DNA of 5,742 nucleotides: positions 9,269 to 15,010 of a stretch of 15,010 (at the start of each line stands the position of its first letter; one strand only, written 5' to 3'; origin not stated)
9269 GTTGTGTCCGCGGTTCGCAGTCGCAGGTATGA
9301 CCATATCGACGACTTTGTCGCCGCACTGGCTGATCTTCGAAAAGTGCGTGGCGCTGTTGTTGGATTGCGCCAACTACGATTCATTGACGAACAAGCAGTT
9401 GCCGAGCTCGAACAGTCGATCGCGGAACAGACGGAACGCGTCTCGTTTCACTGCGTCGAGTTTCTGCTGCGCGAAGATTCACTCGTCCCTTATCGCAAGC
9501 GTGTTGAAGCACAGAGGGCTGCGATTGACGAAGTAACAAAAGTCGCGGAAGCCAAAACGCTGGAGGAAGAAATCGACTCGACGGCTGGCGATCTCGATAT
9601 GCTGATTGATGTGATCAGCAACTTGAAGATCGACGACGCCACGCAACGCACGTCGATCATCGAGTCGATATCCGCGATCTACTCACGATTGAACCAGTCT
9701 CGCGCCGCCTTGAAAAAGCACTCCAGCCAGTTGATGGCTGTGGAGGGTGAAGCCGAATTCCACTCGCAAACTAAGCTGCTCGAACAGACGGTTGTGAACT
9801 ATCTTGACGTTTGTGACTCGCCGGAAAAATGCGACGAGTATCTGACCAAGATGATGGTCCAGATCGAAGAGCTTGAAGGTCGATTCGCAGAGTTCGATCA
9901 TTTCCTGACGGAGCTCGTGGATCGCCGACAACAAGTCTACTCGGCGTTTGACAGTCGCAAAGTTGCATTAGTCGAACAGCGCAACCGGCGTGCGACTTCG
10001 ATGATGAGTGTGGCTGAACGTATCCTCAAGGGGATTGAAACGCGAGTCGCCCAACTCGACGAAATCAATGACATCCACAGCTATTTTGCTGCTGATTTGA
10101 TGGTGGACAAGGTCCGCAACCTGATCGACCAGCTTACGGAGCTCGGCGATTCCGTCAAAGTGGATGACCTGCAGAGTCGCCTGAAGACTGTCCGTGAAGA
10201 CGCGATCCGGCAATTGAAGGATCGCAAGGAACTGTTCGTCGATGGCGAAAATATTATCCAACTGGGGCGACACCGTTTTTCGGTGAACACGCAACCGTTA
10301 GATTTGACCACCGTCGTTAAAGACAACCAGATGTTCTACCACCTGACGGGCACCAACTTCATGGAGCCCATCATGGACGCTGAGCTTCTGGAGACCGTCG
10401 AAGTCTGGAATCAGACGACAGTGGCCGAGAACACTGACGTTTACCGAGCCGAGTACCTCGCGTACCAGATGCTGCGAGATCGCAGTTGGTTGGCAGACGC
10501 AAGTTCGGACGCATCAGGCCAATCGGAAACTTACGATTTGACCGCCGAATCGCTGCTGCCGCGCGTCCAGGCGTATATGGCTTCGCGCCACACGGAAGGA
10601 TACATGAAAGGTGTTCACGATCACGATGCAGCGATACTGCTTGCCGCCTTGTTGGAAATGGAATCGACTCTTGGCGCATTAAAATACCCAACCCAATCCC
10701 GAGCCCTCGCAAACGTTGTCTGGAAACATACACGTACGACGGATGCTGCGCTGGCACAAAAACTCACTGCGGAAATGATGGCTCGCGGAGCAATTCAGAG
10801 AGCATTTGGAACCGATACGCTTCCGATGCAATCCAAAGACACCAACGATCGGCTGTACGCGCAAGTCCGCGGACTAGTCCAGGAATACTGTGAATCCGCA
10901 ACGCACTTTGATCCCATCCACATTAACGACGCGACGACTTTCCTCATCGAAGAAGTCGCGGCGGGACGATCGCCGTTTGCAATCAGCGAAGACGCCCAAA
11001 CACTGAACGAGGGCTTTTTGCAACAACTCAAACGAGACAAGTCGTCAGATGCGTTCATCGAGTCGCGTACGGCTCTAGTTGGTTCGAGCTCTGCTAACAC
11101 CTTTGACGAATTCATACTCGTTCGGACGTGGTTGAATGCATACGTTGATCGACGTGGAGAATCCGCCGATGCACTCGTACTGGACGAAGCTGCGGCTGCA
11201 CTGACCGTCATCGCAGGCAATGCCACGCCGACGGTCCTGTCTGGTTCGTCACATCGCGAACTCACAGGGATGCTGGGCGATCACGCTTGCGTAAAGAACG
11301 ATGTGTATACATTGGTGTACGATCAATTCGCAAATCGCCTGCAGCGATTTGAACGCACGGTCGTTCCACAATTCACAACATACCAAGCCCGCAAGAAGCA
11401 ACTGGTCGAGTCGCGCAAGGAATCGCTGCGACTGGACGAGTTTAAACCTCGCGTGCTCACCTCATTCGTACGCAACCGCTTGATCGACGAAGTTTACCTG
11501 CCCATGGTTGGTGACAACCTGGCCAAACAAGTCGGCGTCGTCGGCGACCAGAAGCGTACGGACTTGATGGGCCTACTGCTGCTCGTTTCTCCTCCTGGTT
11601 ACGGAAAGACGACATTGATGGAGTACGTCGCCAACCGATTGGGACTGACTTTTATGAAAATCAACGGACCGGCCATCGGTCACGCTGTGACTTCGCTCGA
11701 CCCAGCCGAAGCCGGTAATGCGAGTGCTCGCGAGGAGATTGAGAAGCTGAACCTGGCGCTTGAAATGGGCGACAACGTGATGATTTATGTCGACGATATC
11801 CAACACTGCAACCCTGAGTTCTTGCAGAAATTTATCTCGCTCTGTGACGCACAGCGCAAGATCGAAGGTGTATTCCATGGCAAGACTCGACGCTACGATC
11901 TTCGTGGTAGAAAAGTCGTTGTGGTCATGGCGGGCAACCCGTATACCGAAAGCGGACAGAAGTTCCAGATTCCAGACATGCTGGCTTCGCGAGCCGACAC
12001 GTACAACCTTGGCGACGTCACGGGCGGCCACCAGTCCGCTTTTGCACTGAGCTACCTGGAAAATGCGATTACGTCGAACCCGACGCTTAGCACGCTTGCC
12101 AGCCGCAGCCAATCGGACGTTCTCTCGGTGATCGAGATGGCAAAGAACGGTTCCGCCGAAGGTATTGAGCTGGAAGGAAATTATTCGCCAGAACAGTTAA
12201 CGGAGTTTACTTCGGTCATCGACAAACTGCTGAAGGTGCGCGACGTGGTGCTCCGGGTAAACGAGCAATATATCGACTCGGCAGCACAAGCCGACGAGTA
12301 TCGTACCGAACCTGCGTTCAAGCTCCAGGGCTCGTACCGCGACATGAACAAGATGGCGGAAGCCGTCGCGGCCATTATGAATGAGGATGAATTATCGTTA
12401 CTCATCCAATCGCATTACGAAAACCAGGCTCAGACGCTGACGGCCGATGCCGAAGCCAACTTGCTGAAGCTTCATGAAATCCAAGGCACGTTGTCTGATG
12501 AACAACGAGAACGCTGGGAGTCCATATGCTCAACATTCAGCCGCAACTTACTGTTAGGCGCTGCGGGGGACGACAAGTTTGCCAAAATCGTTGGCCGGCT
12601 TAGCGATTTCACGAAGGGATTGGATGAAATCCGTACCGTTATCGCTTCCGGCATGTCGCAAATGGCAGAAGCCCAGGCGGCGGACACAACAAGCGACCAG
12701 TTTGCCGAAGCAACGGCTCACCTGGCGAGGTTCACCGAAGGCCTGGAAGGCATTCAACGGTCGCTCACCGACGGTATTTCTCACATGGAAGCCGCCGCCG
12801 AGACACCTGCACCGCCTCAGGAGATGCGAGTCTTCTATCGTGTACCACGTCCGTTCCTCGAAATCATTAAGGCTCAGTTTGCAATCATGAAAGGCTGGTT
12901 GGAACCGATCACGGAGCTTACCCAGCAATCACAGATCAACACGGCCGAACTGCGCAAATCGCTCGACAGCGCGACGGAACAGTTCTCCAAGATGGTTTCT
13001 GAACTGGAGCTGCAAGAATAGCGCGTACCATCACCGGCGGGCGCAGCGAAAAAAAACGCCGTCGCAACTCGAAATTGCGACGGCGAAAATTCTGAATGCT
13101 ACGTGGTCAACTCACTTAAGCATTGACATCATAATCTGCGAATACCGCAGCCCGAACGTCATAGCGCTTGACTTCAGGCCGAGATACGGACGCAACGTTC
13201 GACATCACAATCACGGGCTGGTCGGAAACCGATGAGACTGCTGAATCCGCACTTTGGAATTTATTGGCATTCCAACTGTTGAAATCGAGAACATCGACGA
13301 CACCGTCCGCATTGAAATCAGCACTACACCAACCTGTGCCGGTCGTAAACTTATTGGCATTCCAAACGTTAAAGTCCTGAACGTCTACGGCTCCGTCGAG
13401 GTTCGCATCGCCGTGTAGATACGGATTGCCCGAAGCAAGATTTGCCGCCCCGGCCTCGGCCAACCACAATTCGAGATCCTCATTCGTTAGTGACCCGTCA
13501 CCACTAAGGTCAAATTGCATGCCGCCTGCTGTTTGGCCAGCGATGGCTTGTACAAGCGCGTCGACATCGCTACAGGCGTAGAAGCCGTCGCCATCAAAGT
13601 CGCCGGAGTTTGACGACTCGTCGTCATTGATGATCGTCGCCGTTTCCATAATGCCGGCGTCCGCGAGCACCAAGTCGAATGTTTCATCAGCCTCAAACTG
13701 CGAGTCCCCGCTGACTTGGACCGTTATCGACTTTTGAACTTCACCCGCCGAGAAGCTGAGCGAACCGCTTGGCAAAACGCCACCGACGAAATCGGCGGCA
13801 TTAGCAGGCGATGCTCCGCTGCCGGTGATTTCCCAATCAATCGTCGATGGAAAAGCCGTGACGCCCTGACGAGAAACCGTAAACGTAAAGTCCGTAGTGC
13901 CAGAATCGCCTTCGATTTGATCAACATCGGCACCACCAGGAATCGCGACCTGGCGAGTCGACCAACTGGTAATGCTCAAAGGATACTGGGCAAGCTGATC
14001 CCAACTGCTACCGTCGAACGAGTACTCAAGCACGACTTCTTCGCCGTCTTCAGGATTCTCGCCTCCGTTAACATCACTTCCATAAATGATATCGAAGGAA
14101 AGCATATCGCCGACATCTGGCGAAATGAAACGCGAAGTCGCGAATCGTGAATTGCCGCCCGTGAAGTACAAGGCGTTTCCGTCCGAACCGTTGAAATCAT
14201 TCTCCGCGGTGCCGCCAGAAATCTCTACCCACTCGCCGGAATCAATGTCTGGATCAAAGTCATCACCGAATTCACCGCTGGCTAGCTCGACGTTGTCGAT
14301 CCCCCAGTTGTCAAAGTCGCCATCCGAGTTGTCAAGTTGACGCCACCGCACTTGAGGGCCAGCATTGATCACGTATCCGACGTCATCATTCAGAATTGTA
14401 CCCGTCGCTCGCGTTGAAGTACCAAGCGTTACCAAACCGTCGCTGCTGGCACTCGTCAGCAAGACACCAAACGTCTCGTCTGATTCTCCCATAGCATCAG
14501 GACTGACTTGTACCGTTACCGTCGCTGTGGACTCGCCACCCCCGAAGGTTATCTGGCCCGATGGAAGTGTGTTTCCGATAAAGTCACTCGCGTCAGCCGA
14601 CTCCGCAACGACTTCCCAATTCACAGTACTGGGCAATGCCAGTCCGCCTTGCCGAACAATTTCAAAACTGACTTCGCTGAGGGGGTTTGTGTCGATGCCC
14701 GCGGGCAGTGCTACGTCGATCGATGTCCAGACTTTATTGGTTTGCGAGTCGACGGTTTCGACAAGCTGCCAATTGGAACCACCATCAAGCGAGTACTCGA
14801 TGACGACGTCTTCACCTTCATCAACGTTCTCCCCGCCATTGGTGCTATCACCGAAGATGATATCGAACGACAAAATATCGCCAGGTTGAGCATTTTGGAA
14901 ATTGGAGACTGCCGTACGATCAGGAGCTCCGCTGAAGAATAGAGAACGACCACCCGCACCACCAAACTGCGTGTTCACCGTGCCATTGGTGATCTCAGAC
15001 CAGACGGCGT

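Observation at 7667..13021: Giant single-AAA protein with an unrecognised beta-rich N-terminal domain and long coiled coil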

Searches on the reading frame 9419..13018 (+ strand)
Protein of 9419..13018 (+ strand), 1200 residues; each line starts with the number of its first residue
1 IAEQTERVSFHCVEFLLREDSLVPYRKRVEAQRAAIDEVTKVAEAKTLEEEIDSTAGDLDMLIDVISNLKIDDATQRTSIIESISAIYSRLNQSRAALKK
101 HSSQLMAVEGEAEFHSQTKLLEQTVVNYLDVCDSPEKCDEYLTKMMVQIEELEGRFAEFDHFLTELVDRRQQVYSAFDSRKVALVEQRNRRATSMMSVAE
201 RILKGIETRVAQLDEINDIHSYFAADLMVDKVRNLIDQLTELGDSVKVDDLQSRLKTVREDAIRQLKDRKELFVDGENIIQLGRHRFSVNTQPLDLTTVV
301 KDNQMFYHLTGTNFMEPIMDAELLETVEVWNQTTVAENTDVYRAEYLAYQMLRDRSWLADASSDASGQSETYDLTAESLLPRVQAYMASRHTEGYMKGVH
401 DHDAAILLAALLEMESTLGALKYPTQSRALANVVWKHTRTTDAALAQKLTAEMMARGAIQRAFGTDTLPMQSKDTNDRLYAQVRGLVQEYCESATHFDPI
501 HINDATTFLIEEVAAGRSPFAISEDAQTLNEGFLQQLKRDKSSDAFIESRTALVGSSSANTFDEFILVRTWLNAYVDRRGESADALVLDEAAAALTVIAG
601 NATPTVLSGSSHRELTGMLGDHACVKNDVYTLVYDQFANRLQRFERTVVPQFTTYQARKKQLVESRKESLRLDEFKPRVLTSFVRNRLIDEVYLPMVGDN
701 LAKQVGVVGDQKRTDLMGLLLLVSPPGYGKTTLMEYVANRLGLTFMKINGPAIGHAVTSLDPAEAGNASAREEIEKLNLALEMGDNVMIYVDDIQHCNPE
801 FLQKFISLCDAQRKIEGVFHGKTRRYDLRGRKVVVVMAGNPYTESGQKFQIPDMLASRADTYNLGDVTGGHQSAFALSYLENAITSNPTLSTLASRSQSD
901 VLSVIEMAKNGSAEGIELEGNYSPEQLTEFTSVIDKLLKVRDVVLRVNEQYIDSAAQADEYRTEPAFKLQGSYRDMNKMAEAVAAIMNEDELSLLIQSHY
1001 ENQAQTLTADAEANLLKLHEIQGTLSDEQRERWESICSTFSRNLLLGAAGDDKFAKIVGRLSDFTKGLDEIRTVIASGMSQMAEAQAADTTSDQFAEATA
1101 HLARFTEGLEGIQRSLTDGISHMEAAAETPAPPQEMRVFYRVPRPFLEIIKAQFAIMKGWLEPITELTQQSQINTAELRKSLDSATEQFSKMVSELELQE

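Call 62: predict_structure(alignment_id=A3)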
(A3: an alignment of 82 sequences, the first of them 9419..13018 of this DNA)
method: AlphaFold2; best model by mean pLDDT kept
length: 1200 residues; sequences in the alignment: 82
mean_pLDDT: 88.6   pTM: 0.69
mean pLDDT of the five models: 88.6, 87.6, 85.6, 84.5, 84.2
residues with pLDDT >= 90: 771; 70-90: 331; 50-70: 79; < 50: 19
segments of 3 or more residues with pLDDT < 50: 1089-1091, 1126-1140
pLDDT, mean of each block of 10 residues (from residue 1): 77 86 89 88 86 88 84 84 87 88 85 90 94 94 96 91 93 95 93 95 94 93 95 96 94 92 90 91 95 95 96 96 96 95 97 88 56 85 95 94 97 91 93 94 95 91 70 78 95 91 94 89 94 95 94 88 94 93 87 89 86 95 96 93 95 97 96 92 88 95 91 82 90 95 97 96 96 97 97 95 93 94 95 96 80 91 91 94 93 89 95 90 94 97 95 89 92 94 97 97 92 97 96 95 73 59 67 73 58 62 71 67 50 42 75 84 81 75 85 77
secondary structure, 60 per line:
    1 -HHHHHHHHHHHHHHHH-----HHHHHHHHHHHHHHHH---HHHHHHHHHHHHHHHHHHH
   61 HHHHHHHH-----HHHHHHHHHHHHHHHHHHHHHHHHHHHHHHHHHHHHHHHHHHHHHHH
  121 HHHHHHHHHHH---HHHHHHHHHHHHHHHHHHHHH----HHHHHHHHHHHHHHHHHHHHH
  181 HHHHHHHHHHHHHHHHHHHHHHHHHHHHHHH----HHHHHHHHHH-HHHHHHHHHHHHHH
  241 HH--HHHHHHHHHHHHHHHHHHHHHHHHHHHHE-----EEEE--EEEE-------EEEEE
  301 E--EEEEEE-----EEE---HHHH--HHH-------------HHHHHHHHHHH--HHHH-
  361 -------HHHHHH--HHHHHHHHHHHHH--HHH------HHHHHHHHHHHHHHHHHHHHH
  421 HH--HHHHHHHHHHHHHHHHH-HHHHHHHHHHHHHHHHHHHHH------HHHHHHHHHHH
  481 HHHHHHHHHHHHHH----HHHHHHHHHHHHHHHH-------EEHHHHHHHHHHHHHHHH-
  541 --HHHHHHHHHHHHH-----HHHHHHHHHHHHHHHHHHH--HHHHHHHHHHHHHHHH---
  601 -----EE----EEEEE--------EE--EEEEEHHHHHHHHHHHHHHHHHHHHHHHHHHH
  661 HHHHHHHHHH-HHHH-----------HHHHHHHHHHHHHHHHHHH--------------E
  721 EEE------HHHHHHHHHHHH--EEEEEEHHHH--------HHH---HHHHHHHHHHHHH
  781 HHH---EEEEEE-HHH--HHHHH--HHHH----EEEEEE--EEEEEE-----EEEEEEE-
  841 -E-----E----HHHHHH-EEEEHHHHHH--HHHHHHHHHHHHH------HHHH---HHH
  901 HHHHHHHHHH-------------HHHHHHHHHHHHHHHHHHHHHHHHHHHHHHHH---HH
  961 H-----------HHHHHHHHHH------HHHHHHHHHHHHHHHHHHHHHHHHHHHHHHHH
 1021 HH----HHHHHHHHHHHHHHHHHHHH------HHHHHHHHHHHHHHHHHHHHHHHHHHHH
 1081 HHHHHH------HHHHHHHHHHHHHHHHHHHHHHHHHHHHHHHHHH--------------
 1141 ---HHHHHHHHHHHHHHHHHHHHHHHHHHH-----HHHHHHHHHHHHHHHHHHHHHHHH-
elements in order (helices of 4 or more, strands of 3 or more residues): H2-17 H23-38 H42-68 H74-131 H135-155 H160-211 H216-225 H227-242 H245-272 E279-282 E285-288 E296-301 E304-309 E315-317 H321-324 H343-353 H356-359 H368-373 H376-388 H400-422 H425-441 H443-463 H470-494 H499-514 H524-539 H543-555 H561-579 H582-597 E612-616 E629-633 H634-670 H672-675 H687-705 E720-723 H730-741 E744-749 H750-753 H768-783 E787-792 H799-803 H806-809 E814-819 E822-827 E833-839 H853-858 E860-863 H864-869 H872-884 H891-894 H898-910 H924-955 H973-982 H989-1022 H1027-1046 H1053-1086 H1093-1126 H1144-1170 H1176-1199

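Call 66: fold_search(model_id=the predicted structure, library=pdb)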
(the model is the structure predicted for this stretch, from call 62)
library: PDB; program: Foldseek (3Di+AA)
matches with E <= 10: 869; with E <= 0.001: 206
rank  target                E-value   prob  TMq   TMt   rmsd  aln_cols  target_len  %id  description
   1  7k58_C                1.3e-08  1.00  0.13  0.05  50.1      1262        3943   11  Structure of outer-arm dyneins bound to microtubule with microtubule binding state 1(MTBS-1) (released 2021-09-29)
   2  7k5b_C                8.1e-08  1.00  0.14  0.05  50.3      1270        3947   11  Structure of outer-arm dynein bound to microtubule doublet in microtubule binding state 2 (MTBS-2) (released 2021-09-29)
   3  9dgq_m                4.4e-07  1.00  0.14  0.05  54.8      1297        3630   11  Structure of dynein-1 on microtubules (released 2025-09-10)
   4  7z8f_e                1.1e-05  1.00  0.14  0.04  52.8      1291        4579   12  Composite structure of dynein-dynactin-BICDR on microtubules (released 2022-07-27)
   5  6l1q_A                1.1e-05  1.00  0.17  0.60   7.6       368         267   14  Crystal structure of AfCbbQ2, a MoxR AAA+-ATPase and CbbQO-type Rubisco activase from Acidithiobacillus ferrooxidans (released 2019-12-18)
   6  7x5b                  1.2e-05  1.00  0.13  0.38  13.1       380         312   14  Crystal structure of RuvB (released 2023-03-08)
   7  7z8f_m                1.4e-05  1.00  0.14  0.04  54.5      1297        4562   11  Composite structure of dynein-dynactin-BICDR on microtubules (released 2022-07-27)
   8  8glv_DA               1.4e-05  1.00  0.14  0.04  51.2      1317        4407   10  96-nm repeat unit of doublet microtubules from Chlamydomonas reinhardtii flagella (released 2023-05-31)
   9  9fqr_Xw               1.5e-05  0.99  0.13  0.06  45.1      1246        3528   11  96-nm repeat of axonemal doublet microtubules from bovine sperm (released 2025-03-26)
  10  9qh4_F                1.7e-05  1.00  0.14  0.53   9.2       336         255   13  NorQ hexamer from Paracoccus denitrificans (released 2026-03-25)
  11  9bma                  2.1e-05  1.00  0.13  0.06  47.3      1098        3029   12  Motor domain from full-length human dynein-1 bound to microtubules in apo condition (released 2025-04-23)
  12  8glv_Fm               2.6e-05  0.99  0.12  0.05  50.7      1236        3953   12  96-nm repeat unit of doublet microtubules from Chlamydomonas reinhardtii flagella (released 2023-05-31)
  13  8efv_B                3.0e-05  1.00  0.11  0.34   9.6       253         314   19  Structure of single homo-hexameric Holliday junction ATP-dependent DNA helicase RuvB motor (released 2023-05-10)
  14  7pbl_C                3.3e-05  1.00  0.12  0.36  10.1       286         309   16  RuvAB branch migration motor complexed to the Holliday junction - RuvB AAA+ state s1 [t2 dataset] (released 2022-09-14)
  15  9qh7_E                3.7e-05  1.00  0.14  0.53   9.0       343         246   13  NorQ in complex with NorD VWA domain steep staircase subset 1 from Paracoccus denitrificans (released 2026-03-25)
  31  9ynh_A                6.3e-05  0.99  0.14  0.04  46.3      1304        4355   11  Full-length human cytoplasmic dynein-1 in phi-like state bound to dynactin-p150glued and LIS1 (released 2026-01-28)
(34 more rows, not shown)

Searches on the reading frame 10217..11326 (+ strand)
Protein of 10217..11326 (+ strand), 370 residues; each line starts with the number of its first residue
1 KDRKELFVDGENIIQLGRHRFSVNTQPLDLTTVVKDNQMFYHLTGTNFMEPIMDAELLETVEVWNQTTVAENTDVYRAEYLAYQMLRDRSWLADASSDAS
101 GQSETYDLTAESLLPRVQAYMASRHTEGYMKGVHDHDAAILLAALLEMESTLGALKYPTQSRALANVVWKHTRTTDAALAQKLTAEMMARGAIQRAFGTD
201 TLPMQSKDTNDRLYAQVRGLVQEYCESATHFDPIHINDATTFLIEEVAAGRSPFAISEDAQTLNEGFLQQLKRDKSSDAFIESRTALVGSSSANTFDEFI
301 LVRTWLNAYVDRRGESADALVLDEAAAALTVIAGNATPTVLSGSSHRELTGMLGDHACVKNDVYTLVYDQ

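Call 70: search_protein_families(library=pfam, proteins=[window:10217-11326:+], max_evalue=10)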
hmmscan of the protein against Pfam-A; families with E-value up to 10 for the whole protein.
window:10217-11326:+ (370 aa): 1 family
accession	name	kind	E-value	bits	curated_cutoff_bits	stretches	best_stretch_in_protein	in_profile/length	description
PF22181.1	TarS_linker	-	0.053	14.3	27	1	160-226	7-70/100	Glycosyl transferase TarS linker domain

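Call 74: search_solved_structures(query=A4, max_evalue=10)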
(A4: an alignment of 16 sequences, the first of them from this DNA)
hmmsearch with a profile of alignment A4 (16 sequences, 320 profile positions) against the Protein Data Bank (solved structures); distinct sequences matched with E-value up to 10: 0.

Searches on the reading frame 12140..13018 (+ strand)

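Call 70: search_protein_families(library=pfam, proteins=[window:12140-13018:+], max_evalue=10)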
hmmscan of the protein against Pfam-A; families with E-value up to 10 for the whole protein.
window:12140-13018:+ (293 aa): 6 families
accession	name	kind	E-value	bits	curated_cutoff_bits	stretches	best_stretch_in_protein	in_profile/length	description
PF21934.1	Yop-YscD_ppl_3rd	-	5.7e-05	23.2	24.3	2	113-135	29-51/64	YscD/CdsD-like Bon-like domain 3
PF10158.14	LOH1CR12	-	0.057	13.9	24.7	1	163-220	57-114/131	Tumour suppressor protein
PF10280.14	Med11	-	0.093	13.6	26.9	1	166-220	30-75/120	Mediator complex protein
PF19757.4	DUF6244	-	0.098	13.6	31.6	0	26-65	6-45/87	Family of unknown function (DUF6244)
PF19619.4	DUF6124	-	0.14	12.5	27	1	184-218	17-51/63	Family of unknown function (DUF6124)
PF11598.13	COMP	-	0.15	12.9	23.9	1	149-169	5-25/45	Cartilage oligomeric matrix protein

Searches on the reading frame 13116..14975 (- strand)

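Call 5: search_protein_families(library=pfam, proteins=[window:13116-14975:-], max_evalue=0.01)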
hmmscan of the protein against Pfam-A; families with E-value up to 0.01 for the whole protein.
window:13116-14975:- (619 aa): 3 families
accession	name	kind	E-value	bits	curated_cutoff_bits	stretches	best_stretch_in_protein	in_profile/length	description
PF21471.3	Reelin_subrepeat-B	-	4.8e-28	97.9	27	2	8-97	13-100/127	Reelin subrepeat B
PF03160.20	Calx-beta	-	6.3e-14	52.4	27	2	101-198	23-119/119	Calx-beta domain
PF00404.24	Dockerin_1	-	4.6e-07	30.4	22.9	1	521-565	1-49/57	Dockerin type I domain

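Call 6: search_protein_families(library=ncbifam, proteins=[window:13116-14975:-], max_evalue=0.01)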
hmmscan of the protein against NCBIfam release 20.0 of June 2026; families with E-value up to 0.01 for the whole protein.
window:13116-14975:- (619 aa): 1 family
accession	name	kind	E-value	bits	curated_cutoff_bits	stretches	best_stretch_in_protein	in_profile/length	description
TIGR00845.1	caca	equivalog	1e-06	26.9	679.85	1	362-455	412-501/921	sodium/calcium exchanger 1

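Call 7: search_protein_families(library=padloc, proteins=[window:13116-14975:-], max_evalue=0.01)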
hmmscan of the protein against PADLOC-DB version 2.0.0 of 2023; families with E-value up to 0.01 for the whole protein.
window:13116-14975:- (619 aa): 0 families
